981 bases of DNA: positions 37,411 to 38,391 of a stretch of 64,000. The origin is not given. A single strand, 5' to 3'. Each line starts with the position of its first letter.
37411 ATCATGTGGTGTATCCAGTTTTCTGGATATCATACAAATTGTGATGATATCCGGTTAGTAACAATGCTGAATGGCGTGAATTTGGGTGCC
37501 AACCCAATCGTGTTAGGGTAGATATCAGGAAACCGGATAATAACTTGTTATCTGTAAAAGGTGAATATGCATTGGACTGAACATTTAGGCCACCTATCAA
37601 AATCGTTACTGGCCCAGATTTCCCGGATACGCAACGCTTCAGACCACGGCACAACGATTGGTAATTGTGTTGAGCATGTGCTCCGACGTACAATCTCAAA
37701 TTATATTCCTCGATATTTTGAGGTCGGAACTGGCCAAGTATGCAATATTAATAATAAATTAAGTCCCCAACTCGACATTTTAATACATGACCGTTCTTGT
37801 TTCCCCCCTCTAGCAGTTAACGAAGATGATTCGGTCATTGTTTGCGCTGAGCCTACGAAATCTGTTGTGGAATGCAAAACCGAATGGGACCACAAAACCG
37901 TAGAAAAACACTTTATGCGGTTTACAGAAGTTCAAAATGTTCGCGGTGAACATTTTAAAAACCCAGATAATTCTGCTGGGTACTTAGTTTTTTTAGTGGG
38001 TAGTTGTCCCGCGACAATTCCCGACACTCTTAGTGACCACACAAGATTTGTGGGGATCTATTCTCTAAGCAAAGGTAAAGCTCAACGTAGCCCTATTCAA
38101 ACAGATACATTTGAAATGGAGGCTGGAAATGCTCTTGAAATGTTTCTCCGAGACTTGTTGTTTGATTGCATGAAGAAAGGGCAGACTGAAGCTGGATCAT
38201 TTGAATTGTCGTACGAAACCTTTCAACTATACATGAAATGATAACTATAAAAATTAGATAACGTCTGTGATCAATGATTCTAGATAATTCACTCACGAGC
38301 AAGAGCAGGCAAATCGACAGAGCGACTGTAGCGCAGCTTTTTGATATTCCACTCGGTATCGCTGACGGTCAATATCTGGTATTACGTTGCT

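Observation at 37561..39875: Two-gene module: a PD-(D/E)xK (DUF6602-like) nuclease plus a 533-aa orphan with a HEPN-like motif. This is a candidate undescribed defence or abortive-infection system.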

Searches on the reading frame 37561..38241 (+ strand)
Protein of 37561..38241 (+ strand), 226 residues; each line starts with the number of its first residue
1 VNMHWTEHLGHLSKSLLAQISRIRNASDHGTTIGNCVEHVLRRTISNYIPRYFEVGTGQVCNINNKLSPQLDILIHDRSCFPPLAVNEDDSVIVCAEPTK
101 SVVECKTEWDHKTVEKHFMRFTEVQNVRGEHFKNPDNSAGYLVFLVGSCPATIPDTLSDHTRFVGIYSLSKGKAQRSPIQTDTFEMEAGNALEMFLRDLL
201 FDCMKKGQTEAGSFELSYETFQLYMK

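Call 3: search_protein_families(library=pfam, proteins=[window:37561-38241:+], max_evalue=1)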
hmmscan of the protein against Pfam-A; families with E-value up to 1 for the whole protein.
window:37561-38241:+ (226 aa): 1 family
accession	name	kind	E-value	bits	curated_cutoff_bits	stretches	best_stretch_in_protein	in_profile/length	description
PF20247.3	DUF6602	-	1.7e-15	57.2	27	1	23-124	3-101/104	Domain of unknown function (DUF6602)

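Call 4: search_protein_families(library=padloc, proteins=[window:37561-38241:+], max_evalue=1)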
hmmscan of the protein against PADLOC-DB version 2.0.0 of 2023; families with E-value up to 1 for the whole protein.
window:37561-38241:+ (226 aa): 4 families
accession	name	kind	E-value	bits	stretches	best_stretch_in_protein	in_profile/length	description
PDLC01495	PD_DExK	-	2e-22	77.2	1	4-126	2-122/123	"CAS-I,CAS-II,CAS-III,CAS-IV,CAS-V,CAS-VI; associated"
PDLC00745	Effector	-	2.2e-17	61.6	1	6-116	8-117/244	Endonuclease (NucC)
PDLC01051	NucC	-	2.4e-14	51.6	1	13-115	22-118/243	NucC nuclease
PDLC02524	PglX|PglXI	-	0.0059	13.1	1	63-154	620-706/722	PglX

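Call 5: search_protein_families(library=ncbifam, proteins=[window:37561-38241:+], max_evalue=1)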
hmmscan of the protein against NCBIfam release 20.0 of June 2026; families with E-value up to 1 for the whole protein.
window:37561-38241:+ (226 aa): 0 families

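Call 7: search_solved_structures(query=window:37561-38238:+, max_evalue=1, show_alignments=2)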
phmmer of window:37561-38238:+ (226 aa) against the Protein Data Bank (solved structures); distinct sequences matched with E-value up to 1: 5.
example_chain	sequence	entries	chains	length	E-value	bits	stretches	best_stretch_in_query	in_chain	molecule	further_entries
6uxf_A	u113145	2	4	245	6.9e-06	29.2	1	7-118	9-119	Vibrio meotecus sp. RC341 NucC | Vibrio metoecus sp. RC341 NucC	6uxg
6q1h_A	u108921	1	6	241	2.7e-05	27.3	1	8-112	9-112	Bacterial protein ORF C62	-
7zgv_A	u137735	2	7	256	0.0001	25.4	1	11-108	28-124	Serratia NucC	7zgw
6p7o_A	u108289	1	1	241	0.00028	24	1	12-108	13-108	E. coli MS115-1 NucC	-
6p7p_A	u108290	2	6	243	0.0014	21.7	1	12-108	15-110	E. coli MS115-1 NucC 2-241 | E. coli MS115-1 NucC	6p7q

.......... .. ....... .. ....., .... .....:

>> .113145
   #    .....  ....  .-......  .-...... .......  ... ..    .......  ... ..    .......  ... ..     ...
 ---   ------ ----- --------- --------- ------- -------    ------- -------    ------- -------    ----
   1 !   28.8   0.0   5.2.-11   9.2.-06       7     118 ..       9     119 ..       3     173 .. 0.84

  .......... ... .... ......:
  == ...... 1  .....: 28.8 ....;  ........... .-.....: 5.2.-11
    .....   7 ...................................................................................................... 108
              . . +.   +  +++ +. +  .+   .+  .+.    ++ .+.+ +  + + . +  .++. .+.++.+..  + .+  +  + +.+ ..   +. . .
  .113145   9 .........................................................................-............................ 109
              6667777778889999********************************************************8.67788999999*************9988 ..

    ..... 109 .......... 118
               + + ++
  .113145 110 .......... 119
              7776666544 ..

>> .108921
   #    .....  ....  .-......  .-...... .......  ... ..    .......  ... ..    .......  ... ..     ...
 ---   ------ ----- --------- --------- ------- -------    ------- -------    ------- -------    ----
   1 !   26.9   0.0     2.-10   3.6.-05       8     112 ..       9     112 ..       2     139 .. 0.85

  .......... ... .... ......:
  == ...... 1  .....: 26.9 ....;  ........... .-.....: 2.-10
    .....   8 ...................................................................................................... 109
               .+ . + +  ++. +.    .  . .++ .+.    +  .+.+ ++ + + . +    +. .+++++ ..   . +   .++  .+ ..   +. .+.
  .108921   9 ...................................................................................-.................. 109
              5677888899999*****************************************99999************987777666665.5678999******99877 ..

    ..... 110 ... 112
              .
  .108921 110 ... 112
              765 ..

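Call 25: find_homologous_proteins(query=window:37561-38238:+)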
Query window:37561-38238:+ (226 aa): 12 proteins with E <= 0.001 among 116 candidates.
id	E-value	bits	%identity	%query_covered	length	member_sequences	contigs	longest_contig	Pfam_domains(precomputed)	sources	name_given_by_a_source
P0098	5.9e-151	518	100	99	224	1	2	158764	PF20247.4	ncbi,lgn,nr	ncbi:MAG: hypothetical protein KKB30_05875 [Proteobacteria bacterium]|nr:hypothetical protein [Pseud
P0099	1.4e-118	413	82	99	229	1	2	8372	PF20247.4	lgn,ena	-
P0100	5.6e-117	407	81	99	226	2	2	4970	PF20247.4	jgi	-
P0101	9.7e-112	390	78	99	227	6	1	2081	PF20247.4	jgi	jgi:hypothetical protein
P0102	8.5e-111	387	77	99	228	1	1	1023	PF20247.4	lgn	-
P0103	5.5e-109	381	77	99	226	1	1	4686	PF20247.4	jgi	-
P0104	7.6e-109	381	77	99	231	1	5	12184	PF20247.4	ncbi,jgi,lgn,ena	ncbi:MAG: DUF6602 domain-containing protein [Syntrophus sp. (in: bacteria)]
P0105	9.0e-109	380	77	99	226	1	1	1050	PF20247.4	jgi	jgi:hypothetical protein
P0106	2.5e-87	310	62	99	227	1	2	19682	PF20247.4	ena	-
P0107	1.4e-76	275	76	71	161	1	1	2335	PF20247.4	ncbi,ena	-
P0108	5.4e-58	214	46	98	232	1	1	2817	PF20247.4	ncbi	-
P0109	1.0e-55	207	76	54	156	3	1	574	PF20247.4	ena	-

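Call 26: find_encoding_contigs(protein=P0104, flank=6000, max_places=5)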
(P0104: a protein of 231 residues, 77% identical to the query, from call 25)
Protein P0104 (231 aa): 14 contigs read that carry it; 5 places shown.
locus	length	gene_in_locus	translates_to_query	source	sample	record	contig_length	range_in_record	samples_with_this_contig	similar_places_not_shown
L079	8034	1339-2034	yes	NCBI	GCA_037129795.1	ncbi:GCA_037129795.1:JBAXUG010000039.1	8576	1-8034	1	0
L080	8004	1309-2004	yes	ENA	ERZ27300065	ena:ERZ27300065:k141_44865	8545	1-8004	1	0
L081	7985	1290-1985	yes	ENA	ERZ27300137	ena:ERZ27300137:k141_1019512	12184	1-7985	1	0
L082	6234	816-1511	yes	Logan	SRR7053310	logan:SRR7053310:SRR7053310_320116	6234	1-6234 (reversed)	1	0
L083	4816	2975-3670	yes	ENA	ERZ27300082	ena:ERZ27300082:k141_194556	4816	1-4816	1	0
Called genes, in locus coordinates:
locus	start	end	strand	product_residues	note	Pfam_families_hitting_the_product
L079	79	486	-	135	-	-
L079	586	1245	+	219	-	-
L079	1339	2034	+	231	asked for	PF20247:DUF6602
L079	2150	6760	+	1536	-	PF00580:UvrD-helicase (weak), PF13086:AAA_11, PF13245:AAA_19, PF13604:AAA_30, PF13086:AAA_11 (weak), PF13087:AAA_12, PF04480:DUF559, PF18741:MTES_1575, +3 more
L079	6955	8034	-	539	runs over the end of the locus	PF00656:Peptidase_C14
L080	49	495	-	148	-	-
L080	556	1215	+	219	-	-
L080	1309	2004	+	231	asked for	PF20247:DUF6602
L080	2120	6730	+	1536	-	PF00580:UvrD-helicase (weak), PF13086:AAA_11, PF13245:AAA_19, PF13604:AAA_30, PF13086:AAA_11 (weak), PF13087:AAA_12, PF04480:DUF559, PF18741:MTES_1575, +3 more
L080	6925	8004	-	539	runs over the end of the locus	PF00656:Peptidase_C14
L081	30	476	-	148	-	-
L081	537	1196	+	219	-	-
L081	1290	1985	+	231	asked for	PF20247:DUF6602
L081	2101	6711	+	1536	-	PF00580:UvrD-helicase (weak), PF13086:AAA_11, PF13245:AAA_19, PF13604:AAA_30, PF13086:AAA_11 (weak), PF13087:AAA_12, PF04480:DUF559, PF18741:MTES_1575, +3 more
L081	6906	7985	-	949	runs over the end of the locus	PF23414:Beta-prop_EML_2, PF24782:WD40_MABP1-WDR62_2nd, PF24814:WD40_Prp19, PF24817:WD40_WDHD1_1st, PF25173:Beta-prop_WDR3_1st (weak), PF25174:Beta-prop_THOC3, PF25175:Beta-prop_WDR5, PF00656:Peptidase_C14, +6 more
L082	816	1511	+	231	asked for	PF20247:DUF6602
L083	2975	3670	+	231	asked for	PF20247:DUF6602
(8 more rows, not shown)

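Call 27: find_encoding_contigs(protein=P0106, flank=6000, max_places=3)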
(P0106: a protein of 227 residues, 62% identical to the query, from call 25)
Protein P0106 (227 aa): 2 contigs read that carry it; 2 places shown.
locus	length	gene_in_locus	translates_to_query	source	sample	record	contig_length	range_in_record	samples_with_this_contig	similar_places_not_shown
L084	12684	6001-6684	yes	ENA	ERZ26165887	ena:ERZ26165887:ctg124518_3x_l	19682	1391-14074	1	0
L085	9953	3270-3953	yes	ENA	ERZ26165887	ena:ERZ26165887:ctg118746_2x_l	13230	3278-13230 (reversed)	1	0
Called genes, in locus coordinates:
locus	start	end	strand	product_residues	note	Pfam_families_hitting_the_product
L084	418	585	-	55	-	-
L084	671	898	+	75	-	-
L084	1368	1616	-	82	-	-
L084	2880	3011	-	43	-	-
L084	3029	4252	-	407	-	PF13495:Phage_int_SAM_4, PF00589:Phage_integrase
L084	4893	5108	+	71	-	-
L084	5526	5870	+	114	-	-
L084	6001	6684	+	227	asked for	PF20247:DUF6602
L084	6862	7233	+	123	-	-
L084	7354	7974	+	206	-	PF01661:Macro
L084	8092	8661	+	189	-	-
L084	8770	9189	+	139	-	-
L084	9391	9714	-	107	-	-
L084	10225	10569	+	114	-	-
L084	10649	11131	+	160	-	-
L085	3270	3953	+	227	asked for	PF20247:DUF6602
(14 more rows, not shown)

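Call 28: find_encoding_contigs(protein=P0099, flank=6000, max_places=3)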
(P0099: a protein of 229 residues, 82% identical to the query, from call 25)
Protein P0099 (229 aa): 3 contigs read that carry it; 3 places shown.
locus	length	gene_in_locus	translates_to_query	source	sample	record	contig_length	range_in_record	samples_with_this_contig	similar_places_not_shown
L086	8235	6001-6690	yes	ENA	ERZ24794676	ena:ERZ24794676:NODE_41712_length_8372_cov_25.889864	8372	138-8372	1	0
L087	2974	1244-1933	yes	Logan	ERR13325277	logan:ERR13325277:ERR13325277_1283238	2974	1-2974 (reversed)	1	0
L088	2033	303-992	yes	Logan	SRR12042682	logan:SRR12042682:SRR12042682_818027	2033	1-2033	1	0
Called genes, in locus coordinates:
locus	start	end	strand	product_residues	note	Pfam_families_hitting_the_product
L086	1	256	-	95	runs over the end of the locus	-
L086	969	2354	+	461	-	-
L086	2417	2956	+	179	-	PF10463:Peptidase_U49 (weak)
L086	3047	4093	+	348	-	-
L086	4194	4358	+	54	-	-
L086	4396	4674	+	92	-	-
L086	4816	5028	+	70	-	-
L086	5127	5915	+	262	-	-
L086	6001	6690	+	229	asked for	PF20247:DUF6602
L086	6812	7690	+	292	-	-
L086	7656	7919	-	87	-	-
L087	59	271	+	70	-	-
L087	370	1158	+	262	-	-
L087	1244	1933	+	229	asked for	PF20247:DUF6602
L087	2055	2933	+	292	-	-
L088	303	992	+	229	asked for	PF20247:DUF6602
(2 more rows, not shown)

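Call 66: search_dna_similar(query=window:37567-38238:+, collection=plasmids, mode=protein, max_rows=15)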
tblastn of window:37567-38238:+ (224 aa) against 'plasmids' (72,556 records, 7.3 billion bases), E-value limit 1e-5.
Records with a match: 10; places in all: 10; records where one place covers at least 80% of the query: 0.
Best place of each record, by identity: <60% 10.
By first word of the organism name: Rhizobium 4; Rhodococcus 2; Vibrio 1; Nostoc 1; Sinorhizobium 1; Paracoccus 1.
By predicted mobility (MOB-suite, as given by PLSDB): conjugative 5; mobilizable 3; non-mobilizable 2.
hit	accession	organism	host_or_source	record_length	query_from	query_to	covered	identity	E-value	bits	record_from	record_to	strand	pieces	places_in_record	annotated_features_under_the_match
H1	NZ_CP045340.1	Vibrio sp. THAF190c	pure culture,Surface of a polyethylene ...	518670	20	157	62%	33.6%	5e-6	54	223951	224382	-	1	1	DUF6602 domain-containing protein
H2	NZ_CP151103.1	Nostoc sp. UHCC 0302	isolated culture,lake sediment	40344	7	117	50%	34.2%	2e-7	58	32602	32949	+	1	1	none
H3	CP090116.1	Rhizobium leguminosarum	Trifolium ambiguum,Cell culture,Plant ...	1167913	2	126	56%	28.3%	2e-9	64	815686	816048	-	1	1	hypothetical protein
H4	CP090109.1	Rhizobium leguminosarum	Trifolium ambiguum,Cell culture,Plant ...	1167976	2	126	56%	28.3%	2e-9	64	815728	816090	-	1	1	hypothetical protein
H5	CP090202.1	Rhizobium leguminosarum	Trifolium ambiguum,Cell culture,nodule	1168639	7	126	54%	28.7%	5e-9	63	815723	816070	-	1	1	hypothetical protein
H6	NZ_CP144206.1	Sinorhizobium chiapasense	mixed culture,rhizosphere soil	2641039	9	126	53%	29.2%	5e-10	66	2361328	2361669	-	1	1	none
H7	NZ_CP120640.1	Rhizobium sp. 32-5/1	Vicia cracca,cell cilture,root nodule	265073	17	124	48%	29.6%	7e-7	56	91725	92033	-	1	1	DUF6602 domain-containing protein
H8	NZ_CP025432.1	Paracoccus zhejiangensis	single cell,sludge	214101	7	106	45%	31.0%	5e-7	57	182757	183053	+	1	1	DUF6602 domain-containing protein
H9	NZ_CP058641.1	Rhodococcus sp. ZPP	cell culture,soil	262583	18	113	43%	29.3%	3e-6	55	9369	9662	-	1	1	DUF6602 domain-containing protein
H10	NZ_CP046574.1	Rhodococcus sp. WAY2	cell culture,bacterial consortium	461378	18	113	43%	29.3%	3e-6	55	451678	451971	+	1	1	DUF6602 domain-containing protein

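Call 67: predict_structure(alignment_id=A7)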
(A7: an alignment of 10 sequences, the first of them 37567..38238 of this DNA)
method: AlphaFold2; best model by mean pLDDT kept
length: 224 residues; sequences in the alignment: 10
mean_pLDDT: 55.0   pTM: 0.56
mean pLDDT of the five models: 55.0, 52.6, 52.1, 47.0, 38.5
residues with pLDDT >= 90: 0; 70-90: 57; 50-70: 63; < 50: 104
segments of 3 or more residues with pLDDT < 50: 1-7, 20-98, 205-212, 214-216, 222-224
pLDDT, mean of each block of 10 residues (from residue 1): 48 53 39 42 45 44 38 29 37 44 65 74 58 61 71 76 72 74 77 68 48 50 46
secondary structure, 60 per line:
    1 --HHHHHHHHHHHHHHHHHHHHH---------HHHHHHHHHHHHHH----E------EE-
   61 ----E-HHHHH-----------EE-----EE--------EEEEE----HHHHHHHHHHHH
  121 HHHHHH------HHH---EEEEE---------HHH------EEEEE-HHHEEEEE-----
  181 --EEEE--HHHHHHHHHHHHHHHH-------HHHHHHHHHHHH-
elements in order: H3-23 H33-46 H67-71 E100-104 H109-126 E139-143 E162-166 E171-175 E183-186 H189-204 H212-223

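Call 69: search_solved_structures(query=A7, max_evalue=1, show_alignments=2)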
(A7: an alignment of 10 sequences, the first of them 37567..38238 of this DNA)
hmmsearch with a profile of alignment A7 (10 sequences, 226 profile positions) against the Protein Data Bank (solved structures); distinct sequences matched with E-value up to 1: 5.
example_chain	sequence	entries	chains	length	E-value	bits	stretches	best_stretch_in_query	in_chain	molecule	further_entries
6uxf_A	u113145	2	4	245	1.1e-13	54.4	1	4-127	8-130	Vibrio meotecus sp. RC341 NucC | Vibrio metoecus sp. RC341 NucC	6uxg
7zgv_A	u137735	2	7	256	1.5e-10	44.2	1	10-125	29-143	Serratia NucC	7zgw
6q1h_A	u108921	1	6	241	7.6e-10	41.9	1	6-127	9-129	Bacterial protein ORF C62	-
6p7o_A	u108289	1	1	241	2.1e-09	40.4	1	10-127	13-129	E. coli MS115-1 NucC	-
6p7p_A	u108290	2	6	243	1.4e-08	37.7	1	10-127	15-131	E. coli MS115-1 NucC 2-241 | E. coli MS115-1 NucC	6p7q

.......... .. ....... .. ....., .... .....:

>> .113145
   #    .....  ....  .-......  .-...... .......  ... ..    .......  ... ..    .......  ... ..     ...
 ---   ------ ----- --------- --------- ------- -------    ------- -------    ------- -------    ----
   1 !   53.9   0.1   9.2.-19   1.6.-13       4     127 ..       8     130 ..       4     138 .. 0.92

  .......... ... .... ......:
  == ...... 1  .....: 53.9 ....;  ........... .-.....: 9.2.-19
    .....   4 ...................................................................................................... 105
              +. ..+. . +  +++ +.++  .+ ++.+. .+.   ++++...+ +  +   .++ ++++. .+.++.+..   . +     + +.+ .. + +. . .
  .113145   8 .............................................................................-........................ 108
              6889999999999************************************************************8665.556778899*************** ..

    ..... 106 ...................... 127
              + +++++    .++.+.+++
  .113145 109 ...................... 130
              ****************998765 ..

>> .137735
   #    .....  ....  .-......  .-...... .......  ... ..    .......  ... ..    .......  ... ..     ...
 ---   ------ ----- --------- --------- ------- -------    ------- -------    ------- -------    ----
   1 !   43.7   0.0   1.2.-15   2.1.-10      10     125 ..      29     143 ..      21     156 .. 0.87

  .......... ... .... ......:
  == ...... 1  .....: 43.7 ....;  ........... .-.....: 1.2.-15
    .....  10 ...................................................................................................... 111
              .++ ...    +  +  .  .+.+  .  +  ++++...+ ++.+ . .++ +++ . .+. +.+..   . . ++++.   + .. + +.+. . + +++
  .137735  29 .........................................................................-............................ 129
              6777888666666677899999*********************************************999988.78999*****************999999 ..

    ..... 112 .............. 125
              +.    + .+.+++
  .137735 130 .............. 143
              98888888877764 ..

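Call 78: find_encoding_contigs(protein=P0098, flank=5000, max_places=4)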
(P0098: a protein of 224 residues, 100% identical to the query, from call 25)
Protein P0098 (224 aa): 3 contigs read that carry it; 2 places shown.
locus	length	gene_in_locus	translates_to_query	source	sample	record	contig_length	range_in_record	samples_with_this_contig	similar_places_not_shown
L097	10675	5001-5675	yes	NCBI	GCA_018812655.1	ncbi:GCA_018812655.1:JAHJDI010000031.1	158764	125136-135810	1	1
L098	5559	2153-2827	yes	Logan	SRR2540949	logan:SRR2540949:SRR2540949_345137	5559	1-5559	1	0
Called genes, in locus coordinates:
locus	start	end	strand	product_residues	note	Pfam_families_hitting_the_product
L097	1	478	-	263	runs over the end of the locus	PF01311:Bac_export_1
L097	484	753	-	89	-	PF01313:Bac_export_3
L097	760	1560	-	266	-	PF00813:FliP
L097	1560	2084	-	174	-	PF04347:FliO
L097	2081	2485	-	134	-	PF28396:SepQ_C (weak), PF01052:FliMN_C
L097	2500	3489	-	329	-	PF02154:FliM, PF01052:FliMN_C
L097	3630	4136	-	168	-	PF03748:FliL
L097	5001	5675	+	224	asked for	PF20247:DUF6602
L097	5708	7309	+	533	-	-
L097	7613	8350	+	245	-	PF01936:NYN, PF12872:OST-HTH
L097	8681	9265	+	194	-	PF18955:DUF5698, PF10035:DUF2179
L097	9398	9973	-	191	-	PF22741:PTP-NADK, PF03162:Y_phosphatase2, PF00782:DSPc, PF22784:PTP-SAK, PF22785:Tc-R-P, PF00102:Y_phosphatase, PF13350:Y_phosphatase3 (weak)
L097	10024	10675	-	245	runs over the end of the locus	PF03741:TerC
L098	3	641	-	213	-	?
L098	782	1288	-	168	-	PF03748:FliL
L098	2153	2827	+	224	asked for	PF20247:DUF6602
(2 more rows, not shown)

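Call 79: find_encoding_contigs(protein=P0100, flank=5000, max_places=3)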
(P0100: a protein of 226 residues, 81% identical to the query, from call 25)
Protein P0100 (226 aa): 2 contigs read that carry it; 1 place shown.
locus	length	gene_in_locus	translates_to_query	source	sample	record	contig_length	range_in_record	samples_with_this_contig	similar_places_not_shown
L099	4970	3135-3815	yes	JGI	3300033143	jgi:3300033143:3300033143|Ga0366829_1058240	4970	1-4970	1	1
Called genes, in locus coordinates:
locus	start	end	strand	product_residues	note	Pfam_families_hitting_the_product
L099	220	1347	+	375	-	-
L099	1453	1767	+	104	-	PF13385:Laminin_G_3 (weak)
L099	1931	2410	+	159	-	-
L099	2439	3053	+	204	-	-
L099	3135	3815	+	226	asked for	PF20247:DUF6602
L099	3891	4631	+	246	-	-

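Call 80: find_encoding_contigs(protein=P0103, flank=5000, max_places=3)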
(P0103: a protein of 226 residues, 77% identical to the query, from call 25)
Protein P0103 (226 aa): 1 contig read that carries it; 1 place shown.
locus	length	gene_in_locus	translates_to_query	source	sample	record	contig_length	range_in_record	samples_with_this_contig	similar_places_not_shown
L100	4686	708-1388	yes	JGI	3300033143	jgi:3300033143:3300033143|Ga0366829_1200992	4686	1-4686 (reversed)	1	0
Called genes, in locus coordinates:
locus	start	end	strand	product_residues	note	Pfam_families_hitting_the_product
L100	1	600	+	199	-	?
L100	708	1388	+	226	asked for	PF20247:DUF6602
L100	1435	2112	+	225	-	-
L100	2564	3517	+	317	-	-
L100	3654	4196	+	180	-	-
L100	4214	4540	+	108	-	-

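Call 94: search_protein_families(library=phrogs, proteins=[window:37567-38238:+], max_evalue=0.01)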
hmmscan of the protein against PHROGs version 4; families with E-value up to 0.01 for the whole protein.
window:37567-38238:+ (224 aa): 0 families
